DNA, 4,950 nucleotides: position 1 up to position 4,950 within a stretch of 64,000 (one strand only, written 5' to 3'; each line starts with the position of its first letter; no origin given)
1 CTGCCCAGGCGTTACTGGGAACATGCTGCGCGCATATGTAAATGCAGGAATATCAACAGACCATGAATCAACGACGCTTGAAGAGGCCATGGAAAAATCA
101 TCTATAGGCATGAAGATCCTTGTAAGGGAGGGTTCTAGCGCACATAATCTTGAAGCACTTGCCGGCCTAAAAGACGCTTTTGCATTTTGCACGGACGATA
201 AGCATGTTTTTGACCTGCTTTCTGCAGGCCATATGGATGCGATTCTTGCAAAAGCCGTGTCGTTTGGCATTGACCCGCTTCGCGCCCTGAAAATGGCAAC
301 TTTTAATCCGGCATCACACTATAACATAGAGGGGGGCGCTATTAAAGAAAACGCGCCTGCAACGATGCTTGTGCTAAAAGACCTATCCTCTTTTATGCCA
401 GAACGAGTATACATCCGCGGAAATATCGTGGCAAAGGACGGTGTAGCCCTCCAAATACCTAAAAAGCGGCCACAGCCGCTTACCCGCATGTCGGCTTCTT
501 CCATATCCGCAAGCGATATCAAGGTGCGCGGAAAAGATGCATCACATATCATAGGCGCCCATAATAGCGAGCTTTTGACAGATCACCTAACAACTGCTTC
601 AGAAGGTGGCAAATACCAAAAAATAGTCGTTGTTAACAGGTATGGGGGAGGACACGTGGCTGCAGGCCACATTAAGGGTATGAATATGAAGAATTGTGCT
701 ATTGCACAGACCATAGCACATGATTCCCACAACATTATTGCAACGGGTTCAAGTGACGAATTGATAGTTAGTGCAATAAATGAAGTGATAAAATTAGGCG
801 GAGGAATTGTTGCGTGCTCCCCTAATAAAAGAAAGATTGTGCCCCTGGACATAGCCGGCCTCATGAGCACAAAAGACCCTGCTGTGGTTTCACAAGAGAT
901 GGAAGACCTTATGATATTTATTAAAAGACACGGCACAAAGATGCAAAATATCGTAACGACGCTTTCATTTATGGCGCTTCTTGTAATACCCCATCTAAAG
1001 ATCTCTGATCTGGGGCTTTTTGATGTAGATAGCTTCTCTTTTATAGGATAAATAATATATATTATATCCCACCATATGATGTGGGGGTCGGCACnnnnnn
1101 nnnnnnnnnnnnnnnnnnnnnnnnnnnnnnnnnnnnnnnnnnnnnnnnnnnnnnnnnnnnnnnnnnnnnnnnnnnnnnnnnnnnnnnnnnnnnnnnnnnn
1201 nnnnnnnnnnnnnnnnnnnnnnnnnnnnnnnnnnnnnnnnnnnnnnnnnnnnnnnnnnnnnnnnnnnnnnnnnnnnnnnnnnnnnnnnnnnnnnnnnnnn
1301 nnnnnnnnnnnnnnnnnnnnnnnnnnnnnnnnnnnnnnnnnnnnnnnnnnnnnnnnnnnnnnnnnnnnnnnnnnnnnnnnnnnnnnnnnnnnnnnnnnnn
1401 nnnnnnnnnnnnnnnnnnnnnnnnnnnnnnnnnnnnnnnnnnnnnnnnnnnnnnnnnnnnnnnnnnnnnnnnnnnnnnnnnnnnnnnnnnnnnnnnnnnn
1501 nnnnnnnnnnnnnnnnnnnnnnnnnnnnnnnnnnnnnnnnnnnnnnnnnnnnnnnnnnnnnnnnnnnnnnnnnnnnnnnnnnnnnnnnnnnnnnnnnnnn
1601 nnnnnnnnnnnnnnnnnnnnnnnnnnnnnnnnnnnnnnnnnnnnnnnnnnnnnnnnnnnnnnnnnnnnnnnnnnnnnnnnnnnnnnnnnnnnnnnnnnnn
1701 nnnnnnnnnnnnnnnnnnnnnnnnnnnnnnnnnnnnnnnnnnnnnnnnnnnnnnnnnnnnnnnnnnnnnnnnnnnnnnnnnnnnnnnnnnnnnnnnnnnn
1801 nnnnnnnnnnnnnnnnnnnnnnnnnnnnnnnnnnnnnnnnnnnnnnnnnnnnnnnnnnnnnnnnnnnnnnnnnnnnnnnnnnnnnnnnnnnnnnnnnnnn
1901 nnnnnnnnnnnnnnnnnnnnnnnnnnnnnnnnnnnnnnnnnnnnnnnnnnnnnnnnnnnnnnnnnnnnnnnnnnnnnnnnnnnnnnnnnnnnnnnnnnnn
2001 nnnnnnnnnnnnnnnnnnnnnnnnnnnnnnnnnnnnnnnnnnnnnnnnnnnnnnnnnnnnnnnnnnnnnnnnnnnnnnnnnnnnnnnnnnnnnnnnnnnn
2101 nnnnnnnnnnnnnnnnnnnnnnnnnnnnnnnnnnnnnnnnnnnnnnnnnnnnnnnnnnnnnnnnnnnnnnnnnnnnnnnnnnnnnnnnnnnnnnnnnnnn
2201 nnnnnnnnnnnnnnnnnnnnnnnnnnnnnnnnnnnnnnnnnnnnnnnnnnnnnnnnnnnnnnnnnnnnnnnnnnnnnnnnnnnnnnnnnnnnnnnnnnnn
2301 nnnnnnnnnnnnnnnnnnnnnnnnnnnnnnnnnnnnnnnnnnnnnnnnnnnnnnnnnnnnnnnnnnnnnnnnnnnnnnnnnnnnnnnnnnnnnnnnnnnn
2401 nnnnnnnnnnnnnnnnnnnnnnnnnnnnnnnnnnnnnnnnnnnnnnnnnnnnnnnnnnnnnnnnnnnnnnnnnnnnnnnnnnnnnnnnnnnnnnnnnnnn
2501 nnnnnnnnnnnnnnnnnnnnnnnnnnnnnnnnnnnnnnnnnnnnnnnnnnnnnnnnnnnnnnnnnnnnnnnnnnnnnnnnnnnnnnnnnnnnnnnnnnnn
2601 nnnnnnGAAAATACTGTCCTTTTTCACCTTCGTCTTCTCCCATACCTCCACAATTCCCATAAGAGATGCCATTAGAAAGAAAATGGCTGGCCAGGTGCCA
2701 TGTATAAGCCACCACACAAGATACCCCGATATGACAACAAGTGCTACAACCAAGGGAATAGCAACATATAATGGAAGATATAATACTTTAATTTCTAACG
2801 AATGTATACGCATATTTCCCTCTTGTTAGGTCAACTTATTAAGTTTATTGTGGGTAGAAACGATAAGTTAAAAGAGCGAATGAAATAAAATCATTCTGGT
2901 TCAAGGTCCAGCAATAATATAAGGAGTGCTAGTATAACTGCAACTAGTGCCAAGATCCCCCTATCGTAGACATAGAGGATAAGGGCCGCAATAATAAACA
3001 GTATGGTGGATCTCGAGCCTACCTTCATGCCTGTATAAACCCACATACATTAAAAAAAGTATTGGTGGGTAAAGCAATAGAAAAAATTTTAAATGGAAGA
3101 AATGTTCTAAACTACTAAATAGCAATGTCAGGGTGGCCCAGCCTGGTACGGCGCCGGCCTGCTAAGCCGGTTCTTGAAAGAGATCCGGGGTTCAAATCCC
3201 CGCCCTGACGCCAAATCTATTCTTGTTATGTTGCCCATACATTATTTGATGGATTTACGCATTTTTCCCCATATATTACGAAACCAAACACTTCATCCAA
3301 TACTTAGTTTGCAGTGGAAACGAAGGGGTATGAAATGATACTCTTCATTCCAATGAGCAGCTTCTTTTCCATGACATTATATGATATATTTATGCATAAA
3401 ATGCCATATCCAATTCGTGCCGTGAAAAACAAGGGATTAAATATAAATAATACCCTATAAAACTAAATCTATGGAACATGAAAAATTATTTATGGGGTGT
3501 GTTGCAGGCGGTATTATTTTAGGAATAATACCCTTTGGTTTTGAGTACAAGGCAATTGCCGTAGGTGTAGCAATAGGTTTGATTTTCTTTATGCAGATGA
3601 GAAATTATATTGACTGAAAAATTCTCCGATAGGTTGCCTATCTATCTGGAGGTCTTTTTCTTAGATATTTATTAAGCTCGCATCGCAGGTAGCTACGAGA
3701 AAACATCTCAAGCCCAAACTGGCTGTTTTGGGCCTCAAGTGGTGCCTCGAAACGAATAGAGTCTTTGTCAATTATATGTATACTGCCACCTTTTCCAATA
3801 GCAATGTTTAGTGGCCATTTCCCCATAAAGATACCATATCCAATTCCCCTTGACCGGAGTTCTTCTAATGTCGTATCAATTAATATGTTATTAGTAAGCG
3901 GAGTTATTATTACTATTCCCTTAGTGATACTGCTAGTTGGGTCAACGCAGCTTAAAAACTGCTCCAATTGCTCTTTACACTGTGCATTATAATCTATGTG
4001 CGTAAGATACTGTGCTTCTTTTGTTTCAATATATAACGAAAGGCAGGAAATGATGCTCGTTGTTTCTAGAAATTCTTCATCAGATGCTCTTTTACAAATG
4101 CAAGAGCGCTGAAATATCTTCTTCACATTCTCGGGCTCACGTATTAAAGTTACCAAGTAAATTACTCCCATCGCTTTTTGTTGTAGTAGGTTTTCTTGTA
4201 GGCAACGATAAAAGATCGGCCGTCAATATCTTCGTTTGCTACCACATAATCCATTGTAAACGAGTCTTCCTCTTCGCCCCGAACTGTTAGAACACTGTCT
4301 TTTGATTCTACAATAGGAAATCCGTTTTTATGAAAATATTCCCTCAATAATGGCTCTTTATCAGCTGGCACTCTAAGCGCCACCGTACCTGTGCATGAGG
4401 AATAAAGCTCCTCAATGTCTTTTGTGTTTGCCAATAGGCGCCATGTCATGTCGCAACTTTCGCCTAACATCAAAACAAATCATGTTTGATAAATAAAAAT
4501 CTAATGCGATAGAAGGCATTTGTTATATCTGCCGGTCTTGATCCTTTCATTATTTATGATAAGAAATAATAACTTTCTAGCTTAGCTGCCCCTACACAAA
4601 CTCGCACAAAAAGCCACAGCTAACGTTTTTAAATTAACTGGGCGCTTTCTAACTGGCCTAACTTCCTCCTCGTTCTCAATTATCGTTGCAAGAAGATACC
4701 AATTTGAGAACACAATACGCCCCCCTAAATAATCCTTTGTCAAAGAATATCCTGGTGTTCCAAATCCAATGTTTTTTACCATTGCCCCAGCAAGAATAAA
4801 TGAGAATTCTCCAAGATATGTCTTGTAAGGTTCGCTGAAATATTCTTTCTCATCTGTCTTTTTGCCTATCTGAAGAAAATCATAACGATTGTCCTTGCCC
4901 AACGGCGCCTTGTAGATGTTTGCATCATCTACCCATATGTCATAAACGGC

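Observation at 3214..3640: Stray ORB element next to tRNA-Ser, 25 kb from the real origin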

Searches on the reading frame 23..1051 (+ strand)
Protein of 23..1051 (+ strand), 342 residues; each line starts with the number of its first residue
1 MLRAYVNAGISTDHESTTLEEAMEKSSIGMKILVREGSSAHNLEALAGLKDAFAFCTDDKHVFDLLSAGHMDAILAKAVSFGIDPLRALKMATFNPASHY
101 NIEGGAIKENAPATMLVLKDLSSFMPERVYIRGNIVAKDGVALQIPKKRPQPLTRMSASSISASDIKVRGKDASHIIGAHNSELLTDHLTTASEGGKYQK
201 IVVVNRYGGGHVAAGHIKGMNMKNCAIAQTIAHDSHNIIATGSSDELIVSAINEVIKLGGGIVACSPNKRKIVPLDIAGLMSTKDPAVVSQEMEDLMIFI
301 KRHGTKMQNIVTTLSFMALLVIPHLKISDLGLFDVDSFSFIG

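Call 8: search_protein_families(library=pfam, proteins=[window:23-1051:+], max_evalue=0.01)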
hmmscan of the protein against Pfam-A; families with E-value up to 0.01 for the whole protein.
window:23-1051:+ (342 aa): 2 families
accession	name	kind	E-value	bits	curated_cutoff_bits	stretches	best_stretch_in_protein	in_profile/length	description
PF13382.11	Adenine_deam_C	-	3.8e-47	160.3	27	1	194-338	22-168/169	Adenine deaminase C-terminal domain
PF01979.26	Amidohydro_1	-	4e-12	46.5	25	1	13-136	203-345/345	Amidohydrolase family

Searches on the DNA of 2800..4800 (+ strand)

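Call 7: search_rna_families(source=window, start=2800, end=4800, threshold=evalue, max_evalue=1)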
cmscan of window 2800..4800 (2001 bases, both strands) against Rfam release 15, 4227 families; matches with E-value up to 1: 1.
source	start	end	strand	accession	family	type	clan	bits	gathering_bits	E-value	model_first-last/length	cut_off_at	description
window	3127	3210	+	RF00005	tRNA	Gene; tRNA;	CL00001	55.6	29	8.9e-11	1-71/71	no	tRNA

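Call 70: search_dna_similar(query=window:3214-4560:+, collection=plasmids, mode=distant, max_rows=5)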
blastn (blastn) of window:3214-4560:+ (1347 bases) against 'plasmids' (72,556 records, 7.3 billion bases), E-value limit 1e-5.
No match.

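Call 71: search_dna_similar(query=window:3214-4560:+, collection=phages, mode=distant, max_rows=5)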
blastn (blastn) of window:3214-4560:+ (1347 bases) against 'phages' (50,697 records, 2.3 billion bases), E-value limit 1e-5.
No match.

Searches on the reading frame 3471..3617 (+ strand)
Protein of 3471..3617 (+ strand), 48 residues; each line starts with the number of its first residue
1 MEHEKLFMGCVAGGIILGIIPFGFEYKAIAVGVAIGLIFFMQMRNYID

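Call 8: search_protein_families(library=pfam, proteins=[window:3471-3617:+], max_evalue=0.01)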
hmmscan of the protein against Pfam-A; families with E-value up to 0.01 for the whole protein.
window:3471-3617:+ (48 aa): 0 families

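Call 61: search_protein_families(library=phrogs, proteins=[window:3471-3617:+], max_evalue=0.01)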
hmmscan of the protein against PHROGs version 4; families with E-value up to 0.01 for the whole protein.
window:3471-3617:+ (48 aa): 0 families

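Call 62: search_protein_families(library=ncbifam, proteins=[window:3471-3617:+], max_evalue=0.01)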
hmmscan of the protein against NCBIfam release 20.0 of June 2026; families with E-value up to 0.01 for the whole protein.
window:3471-3617:+ (48 aa): 0 families
